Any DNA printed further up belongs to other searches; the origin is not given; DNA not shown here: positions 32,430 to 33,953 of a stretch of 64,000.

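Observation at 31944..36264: Island cargo is an RHH + WYL regulator pair facing a membrane/zinc-ribbon pair and a compact SF2 helicase, a candidate uncharacterised defence or exclusion module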

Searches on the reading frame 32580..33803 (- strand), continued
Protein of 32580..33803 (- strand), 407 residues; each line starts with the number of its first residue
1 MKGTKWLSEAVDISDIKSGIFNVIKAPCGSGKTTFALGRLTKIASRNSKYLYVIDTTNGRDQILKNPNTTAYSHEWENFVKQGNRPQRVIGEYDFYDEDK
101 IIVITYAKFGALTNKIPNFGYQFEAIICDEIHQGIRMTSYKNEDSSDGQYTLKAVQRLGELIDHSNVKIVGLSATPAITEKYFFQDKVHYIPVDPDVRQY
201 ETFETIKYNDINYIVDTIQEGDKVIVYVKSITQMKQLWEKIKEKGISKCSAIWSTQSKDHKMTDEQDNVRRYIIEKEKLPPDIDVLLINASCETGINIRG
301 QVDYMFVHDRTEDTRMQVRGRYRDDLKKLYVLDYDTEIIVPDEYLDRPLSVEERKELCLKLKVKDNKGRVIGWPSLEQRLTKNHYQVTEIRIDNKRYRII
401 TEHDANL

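Call 103: search_protein_families(library=pfam, alignment_id=A1, max_evalue=0.1)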
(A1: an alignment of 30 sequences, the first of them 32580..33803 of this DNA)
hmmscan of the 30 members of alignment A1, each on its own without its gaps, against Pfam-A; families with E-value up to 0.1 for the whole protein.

A. member 1, window:32580-33803:- (407 aa): 7 families
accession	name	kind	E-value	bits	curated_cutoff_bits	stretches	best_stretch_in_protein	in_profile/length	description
PF04851.21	ResIII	-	9.6e-15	55.3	22.5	1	22-177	26-163/164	Type III restriction enzyme, res subunit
PF00270.35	DEAD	-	7.3e-08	32.8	26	1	22-177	17-161/167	DEAD/DEAH box helicase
PF00271.37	Helicase_C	-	0.003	18.2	23.5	1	211-321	6-105/110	Helicase conserved C-terminal domain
PF08351.18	TmcA_N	-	0.0079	16.5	22.7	1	202-244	105-147/178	tRNA(Met) cytidine acetyltransferase TmcA, N-terminal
PF13021.12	DUF3885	-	0.013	16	23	1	217-308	55-149/189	Domain of unknown function (DUF3885)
PF20720.3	nSTAND3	-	0.019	15.1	27.2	0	22-68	20-64/155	Novel STAND NTPase 3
PF07088.17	GvpD_P-loop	-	0.081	13.2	24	0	22-54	13-44/189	GvpD gas vesicle protein, P-loop domain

B. families by the number of members that match (of 30 scanned): 37 families (the first 25 are shown)
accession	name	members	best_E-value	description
PF04851.21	ResIII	30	1.3e-17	Type III restriction enzyme, res subunit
PF00270.35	DEAD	30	3.2e-11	DEAD/DEAH box helicase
PF20720.3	nSTAND3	8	0.0077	Novel STAND NTPase 3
PF13479.12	AAA_24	7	0.0078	AAA domain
PF02562.22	PhoH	5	0.0011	PhoH-like protein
PF01637.24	ATPase_2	5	0.0021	ATPase domain predominantly from Archaea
PF13401.12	AAA_22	4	0.011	AAA domain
PF25199.1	nSTAND_NTPase5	4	0.038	Novel STAND NTPase 5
PF09848.15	SLFN-g3_helicase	3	0.00024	Schlafen group 3, DNA/RNA helicase domain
PF13173.12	AAA_14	3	0.0041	AAA domain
PF18766.7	SWI2_SNF2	2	2.2e-05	SWI2/SNF2 ATPase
PF23630.1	Death_TNFRSF11B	2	0.0023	Tumor Necrosis Factor Receptor Superfamily Member 11B death domain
PF00271.37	Helicase_C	2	0.0024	Helicase conserved C-terminal domain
PF13021.12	DUF3885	2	0.013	Domain of unknown function (DUF3885)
PF07088.17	GvpD_P-loop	2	0.027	GvpD gas vesicle protein, P-loop domain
PF02399.21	Herpes_ori_bp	1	0.022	Origin of replication binding protein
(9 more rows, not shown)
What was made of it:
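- On UL9/Herpes_ori_bp origin-binding helicases (PF02399): 1/30 members at E 0.022 (call 103).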

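Call 104: search_protein_families(library=ncbifam, alignment_id=A1, max_evalue=0.01)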
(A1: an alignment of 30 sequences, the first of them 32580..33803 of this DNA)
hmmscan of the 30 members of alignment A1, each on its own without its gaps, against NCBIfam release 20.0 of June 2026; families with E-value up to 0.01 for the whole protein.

A. member 1, window:32580-33803:- (407 aa): 2 families
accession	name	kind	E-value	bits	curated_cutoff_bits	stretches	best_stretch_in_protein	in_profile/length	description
NF042913.1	CyRepA1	equivalog_domain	1.7e-08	33.9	200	1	203-373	171-340/595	plasmid replication protein, CyRepA1 family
TIGR01587.1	cas3_core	equivalog_domain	0.00034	19.8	102.45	0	22-43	2-23/358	CRISPR-associated helicase Cas3'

B. families by the number of members that match (of 30 scanned): 20 families
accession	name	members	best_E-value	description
NF042913.1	CyRepA1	17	1.1e-09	plasmid replication protein, CyRepA1 family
TIGR01587.1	cas3_core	9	0.00034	CRISPR-associated helicase Cas3'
NF040935.1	helicase_Hel308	8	8e-08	ATP-dependent DNA helicase Hel308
NF002251.0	PRK01172.1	3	9.1e-05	ATP-dependent DNA helicase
NF007248.0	PRK09694.1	3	0.0007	CRISPR-associated helicase/endonuclease Cas3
TIGR04121.1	DEXH_lig_assoc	2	2.9e-05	ligase-associated DNA damage response DEXH box helicase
NF002654.0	PRK02362.1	1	2.6e-05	ATP-dependent DNA helicase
NF004805.0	PRK06153.1-4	1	0.00022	hypothetical protein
NF010338.0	PRK13767.1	1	0.00075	ATP-dependent helicase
NF053712.1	repair_DEAH_YoaA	1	0.0014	DNA repair helicase YoaA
NF006861.0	PRK09361.1-1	1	0.0015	DNA repair and recombination protein RadB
TIGR03881.1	KaiC_arch_4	1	0.0018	KaiC domain-containing protein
NF007775.0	PRK10463.1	1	0.0036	hydrogenase nickel incorporation protein HypB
NF038105.1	acin_NF038105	1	0.004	NF038105 family protein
TIGR02012.1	tigrfam_recA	1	0.0047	recombinase RecA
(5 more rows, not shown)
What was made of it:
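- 17/30 members have the CyRepA1 plasmid replication protein as their commonest NCBIfam hit, best 1.1e-9 (call 104).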

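Call 107: fold_search(model_id=the predicted structure, library=viral)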
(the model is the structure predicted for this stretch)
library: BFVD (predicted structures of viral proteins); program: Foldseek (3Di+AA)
matches with E <= 10: 1577; with E <= 0.001: 606
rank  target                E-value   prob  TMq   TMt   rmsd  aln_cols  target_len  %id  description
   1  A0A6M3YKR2            2.6e-15  1.00  0.55  0.49  12.6       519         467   14  (no name in the UniProt tables at hand)
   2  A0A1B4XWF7            6.9e-14  1.00  0.54  0.17  16.7       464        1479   15  DNA helicase [Tenacibaculum phage pT24]
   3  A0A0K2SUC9            3.2e-13  1.00  0.56  0.51  15.1       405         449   16  Putative exonuclease protein [Clostridium phage phiCDHM11]
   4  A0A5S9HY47            1.3e-12  1.00  0.54  0.18   9.8       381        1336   16  Helicase [Tenacibaculum phage PTm5]
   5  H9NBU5                1.9e-12  1.00  0.58  0.20  16.0       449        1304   15  (no name in the UniProt tables at hand)
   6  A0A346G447            5.9e-12  1.00  0.48  0.50   8.0       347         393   18  (no name in the UniProt tables at hand)
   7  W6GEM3                1.3e-11  1.00  0.51  0.28  17.8       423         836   15  Replication origin binding protein [Samba virus]
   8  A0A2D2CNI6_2          1.4e-11  1.00  0.48  0.19  14.0       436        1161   14  (no name in the UniProt tables at hand)
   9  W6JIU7                4.7e-11  1.00  0.43  0.39   7.5       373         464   14  DNA helicase, transcriptional elongation [Alphaentomopoxvirus acuprea]
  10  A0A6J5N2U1            5.6e-11  1.00  0.49  0.38   9.8       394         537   13  SSL2 DNA or RNA helicases of superfamily II [uncultured Caudovirales phage]
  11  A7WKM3                9.2e-11  1.00  0.49  0.35  13.9       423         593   15  Putative helicase [Betalipothrixvirus pezzuloense]
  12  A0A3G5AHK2            9.8e-11  1.00  0.49  0.19  14.7       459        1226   14  Superfamily II helicase [Satyrvirus sp.]
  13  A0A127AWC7            1.0e-10  1.00  0.48  0.39  10.4       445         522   15  ATP-dependent helicase [Bacillus phage SP-15]
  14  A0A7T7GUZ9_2          1.5e-10  1.00  0.46  0.19  14.0       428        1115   14  Polyprotein [Waxsystermes virus]
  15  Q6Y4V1                1.7e-10  1.00  0.49  0.20   7.8       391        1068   14  Genome polyprotein (Fragment) [Bovine viral diarrhea virus]
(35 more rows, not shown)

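Call 108: search_protein_families(library=pfam, proteins=[L051:152-373:+, L051:507-806:+, L051:841-1134:+, L051:1481-2278:+, L051:2271-2774:+, L051:2746-2970:+, L051:3090-3470:-, L051:5078-5308:+, L051:6008-6685:+, L051:6698-7042:+], max_evalue=0.01)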
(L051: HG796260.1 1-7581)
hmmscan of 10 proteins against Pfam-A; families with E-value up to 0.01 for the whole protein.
L051:152-373:+ (73 aa): 0 families

L051:507-806:+ (99 aa): 0 families

L051:841-1134:+ (97 aa): 0 families

L051:1481-2278:+ (265 aa): 2 families
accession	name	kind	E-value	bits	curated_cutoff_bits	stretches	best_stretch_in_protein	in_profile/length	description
PF01051.27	Rep3_N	-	1.1e-29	104.1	22.4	1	14-157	2-141/141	Initiator Replication protein, WH1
PF21205.3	Rep3_C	-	8.1e-20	71.3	21.1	1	172-227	5-59/59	Initiator Rep protein, WH2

L051:2271-2774:+ (167 aa): 2 families
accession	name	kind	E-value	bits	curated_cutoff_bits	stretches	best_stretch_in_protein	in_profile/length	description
PF17060.10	MPS2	-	0.00033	20.2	28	1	45-126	140-222/395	Monopolar spindle protein 2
PF25574.1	TPR_IMB1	-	0.0023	17.1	29.1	1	83-132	125-174/388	Importin subunit beta-1-like, TPR repeats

L051:2746-2970:+ (74 aa): 0 families

L051:3090-3470:- (126 aa): 0 families

L051:5078-5308:+ (76 aa): 1 family
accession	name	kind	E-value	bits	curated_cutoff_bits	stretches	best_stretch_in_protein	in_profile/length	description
PF10788.14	DUF2603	-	0.0037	17.7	25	1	15-56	50-91/137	Protein of unknown function (DUF2603)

L051:6008-6685:+ (225 aa): 2 families
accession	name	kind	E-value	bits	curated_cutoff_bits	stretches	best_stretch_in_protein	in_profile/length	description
PF04851.21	ResIII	-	4.5e-11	43.4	22.5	1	29-190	22-163/164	Type III restriction enzyme, res subunit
PF00270.35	DEAD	-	2.8e-07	30.8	26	1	33-190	17-161/167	DEAD/DEAH box helicase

L051:6698-7042:+ (114 aa): 0 families
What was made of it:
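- The only bona fide plasmid with a distant homologue (24% identical), pRGI00100, has its own Rep_3 initiator and a split helicase gene (call 108). A distant homologue on pRGI00100 coexists with a Rep_3 initiator (call 108).
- Tried and rejected: I rejected this because it has its own Rep_3 initiator (call 108).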
